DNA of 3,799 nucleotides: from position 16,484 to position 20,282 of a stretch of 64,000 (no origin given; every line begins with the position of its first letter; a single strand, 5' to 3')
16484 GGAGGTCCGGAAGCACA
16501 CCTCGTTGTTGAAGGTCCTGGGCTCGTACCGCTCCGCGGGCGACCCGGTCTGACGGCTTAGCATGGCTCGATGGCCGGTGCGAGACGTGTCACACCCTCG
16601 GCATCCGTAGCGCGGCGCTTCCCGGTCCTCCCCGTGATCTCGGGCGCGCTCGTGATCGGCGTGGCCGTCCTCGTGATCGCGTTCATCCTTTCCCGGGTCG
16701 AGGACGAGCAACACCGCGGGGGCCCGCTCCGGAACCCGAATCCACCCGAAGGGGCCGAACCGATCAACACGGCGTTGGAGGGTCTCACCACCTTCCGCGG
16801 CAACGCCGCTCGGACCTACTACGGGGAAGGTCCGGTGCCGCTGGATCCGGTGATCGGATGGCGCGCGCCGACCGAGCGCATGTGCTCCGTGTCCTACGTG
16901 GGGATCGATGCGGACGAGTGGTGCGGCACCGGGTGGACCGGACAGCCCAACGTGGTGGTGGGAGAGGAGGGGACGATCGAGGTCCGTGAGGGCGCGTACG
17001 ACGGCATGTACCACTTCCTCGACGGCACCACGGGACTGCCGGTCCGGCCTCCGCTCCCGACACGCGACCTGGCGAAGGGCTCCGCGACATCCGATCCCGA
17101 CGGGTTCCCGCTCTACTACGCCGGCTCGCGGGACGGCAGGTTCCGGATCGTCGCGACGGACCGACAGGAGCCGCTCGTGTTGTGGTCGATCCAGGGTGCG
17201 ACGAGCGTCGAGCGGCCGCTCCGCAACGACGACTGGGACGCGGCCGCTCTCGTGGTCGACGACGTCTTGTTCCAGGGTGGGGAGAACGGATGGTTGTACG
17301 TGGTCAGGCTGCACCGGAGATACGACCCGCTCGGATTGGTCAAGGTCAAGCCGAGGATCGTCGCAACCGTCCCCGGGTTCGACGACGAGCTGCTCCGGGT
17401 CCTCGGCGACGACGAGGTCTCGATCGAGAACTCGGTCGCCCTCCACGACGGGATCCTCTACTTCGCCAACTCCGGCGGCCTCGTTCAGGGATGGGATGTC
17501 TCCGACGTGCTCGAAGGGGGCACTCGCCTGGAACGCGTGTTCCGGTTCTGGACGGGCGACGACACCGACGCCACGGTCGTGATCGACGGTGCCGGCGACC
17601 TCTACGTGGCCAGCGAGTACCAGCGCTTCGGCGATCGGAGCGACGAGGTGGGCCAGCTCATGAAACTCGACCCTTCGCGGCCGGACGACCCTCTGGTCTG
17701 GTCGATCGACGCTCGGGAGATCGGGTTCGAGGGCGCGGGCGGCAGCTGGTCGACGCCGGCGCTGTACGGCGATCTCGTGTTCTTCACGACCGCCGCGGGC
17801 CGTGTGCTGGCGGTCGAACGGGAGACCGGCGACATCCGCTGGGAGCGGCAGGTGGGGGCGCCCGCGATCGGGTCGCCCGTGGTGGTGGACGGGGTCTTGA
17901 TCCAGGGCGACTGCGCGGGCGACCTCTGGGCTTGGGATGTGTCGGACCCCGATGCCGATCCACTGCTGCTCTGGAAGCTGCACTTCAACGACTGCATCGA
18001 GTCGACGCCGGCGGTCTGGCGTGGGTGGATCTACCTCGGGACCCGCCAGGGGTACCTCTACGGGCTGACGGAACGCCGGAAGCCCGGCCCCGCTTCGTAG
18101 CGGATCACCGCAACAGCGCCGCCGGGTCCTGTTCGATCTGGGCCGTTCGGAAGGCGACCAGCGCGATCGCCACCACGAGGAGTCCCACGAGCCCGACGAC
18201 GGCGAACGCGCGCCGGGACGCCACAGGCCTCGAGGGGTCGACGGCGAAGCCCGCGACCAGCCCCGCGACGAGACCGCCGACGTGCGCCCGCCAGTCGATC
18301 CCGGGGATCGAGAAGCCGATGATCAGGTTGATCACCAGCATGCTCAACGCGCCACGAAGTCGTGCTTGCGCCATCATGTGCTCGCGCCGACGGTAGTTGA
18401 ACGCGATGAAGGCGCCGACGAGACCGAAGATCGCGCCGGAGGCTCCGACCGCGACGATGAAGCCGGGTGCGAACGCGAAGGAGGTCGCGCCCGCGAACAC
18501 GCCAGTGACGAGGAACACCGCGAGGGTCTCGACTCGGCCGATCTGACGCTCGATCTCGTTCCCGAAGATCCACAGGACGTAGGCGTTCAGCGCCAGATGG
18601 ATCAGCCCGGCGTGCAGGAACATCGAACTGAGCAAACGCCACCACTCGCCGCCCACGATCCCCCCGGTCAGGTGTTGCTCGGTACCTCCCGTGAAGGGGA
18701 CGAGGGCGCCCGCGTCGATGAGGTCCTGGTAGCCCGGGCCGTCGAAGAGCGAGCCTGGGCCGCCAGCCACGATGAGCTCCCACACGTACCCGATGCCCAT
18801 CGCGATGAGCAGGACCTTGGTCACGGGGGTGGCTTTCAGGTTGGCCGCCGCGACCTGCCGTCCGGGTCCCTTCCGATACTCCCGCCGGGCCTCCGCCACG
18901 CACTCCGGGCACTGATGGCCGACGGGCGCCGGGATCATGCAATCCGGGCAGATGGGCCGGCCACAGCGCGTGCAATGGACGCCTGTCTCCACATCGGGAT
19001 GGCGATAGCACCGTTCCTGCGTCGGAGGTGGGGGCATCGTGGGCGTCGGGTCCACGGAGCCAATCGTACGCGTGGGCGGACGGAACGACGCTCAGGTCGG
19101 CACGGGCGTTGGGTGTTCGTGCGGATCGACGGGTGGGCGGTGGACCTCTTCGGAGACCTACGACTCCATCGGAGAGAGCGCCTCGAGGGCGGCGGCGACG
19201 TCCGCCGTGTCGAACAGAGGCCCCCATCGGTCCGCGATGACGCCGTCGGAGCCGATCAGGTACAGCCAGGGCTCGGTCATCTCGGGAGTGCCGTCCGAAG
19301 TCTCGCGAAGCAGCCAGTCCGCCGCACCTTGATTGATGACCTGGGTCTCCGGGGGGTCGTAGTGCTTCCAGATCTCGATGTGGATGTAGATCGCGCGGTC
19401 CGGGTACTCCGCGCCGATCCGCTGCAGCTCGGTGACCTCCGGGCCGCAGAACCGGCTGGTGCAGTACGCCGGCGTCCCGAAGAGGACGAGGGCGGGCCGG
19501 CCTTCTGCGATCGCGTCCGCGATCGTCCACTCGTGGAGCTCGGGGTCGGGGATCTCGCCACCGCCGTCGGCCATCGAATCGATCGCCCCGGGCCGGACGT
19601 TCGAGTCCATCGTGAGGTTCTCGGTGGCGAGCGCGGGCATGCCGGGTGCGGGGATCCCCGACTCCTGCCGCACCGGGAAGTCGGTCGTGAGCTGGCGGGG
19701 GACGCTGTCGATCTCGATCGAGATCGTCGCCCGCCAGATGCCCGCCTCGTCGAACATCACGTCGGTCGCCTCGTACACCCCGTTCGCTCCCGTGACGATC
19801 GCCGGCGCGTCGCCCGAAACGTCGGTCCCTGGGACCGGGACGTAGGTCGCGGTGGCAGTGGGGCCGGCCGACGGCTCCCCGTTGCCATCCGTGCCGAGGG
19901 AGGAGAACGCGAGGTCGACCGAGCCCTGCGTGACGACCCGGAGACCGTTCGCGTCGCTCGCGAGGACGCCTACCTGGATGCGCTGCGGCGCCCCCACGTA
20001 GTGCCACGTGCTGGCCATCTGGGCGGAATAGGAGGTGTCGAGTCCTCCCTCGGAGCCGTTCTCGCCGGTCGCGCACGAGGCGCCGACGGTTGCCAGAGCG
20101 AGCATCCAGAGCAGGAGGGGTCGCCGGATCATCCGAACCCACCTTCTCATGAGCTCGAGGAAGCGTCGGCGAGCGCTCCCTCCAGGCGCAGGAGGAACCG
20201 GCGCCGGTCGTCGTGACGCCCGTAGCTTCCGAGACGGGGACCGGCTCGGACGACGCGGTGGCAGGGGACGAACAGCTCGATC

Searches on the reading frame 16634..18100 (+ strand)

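Call 38: search_protein_families(library=pfam, proteins=[window:16634-18100:+], max_evalue=0.001)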
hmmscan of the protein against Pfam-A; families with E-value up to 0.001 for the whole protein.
window:16634-18100:+ (488 aa): 2 families
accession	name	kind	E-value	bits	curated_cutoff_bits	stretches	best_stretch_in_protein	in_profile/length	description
PF13570.13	Beta-prop_ACSF4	-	1.3e-11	45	133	1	369-434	133-200/329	Beta-alanine-activating enzyme, beta-propeller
PF13360.13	PQQ_2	-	8e-08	32.7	27.6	1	350-438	11-92/233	Outer membrane protein assembly factor BamB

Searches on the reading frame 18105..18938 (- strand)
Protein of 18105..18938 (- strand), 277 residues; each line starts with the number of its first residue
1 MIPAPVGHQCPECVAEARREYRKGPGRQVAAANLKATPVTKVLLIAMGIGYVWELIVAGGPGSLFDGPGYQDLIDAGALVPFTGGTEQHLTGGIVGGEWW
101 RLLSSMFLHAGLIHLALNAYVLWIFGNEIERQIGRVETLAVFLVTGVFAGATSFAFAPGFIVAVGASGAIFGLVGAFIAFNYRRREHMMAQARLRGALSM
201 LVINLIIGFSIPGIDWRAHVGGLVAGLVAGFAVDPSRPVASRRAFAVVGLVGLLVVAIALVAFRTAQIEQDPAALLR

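Call 38: search_protein_families(library=pfam, proteins=[window:18105-18938:-], max_evalue=0.001)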
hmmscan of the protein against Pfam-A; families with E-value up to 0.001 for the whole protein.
window:18105-18938:- (277 aa): 1 family
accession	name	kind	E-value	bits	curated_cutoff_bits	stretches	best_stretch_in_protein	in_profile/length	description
PF01694.28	Rhomboid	-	1.1e-35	123.3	22.6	1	97-233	2-140/143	Rhomboid domain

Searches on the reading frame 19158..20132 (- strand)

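Call 38: search_protein_families(library=pfam, proteins=[window:19158-20132:-], max_evalue=0.001)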
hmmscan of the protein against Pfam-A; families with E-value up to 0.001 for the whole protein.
window:19158-20132:- (324 aa): 0 families

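Call 66: search_protein_families(library=pfam, proteins=[window:19158-20132:-], max_evalue=1)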
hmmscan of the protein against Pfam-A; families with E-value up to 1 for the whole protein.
window:19158-20132:- (324 aa): 1 family
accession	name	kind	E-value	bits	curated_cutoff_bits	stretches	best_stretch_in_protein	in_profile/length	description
PF13115.11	YtkA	-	0.036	15.1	25.9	1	108-137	56-84/85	YtkA-like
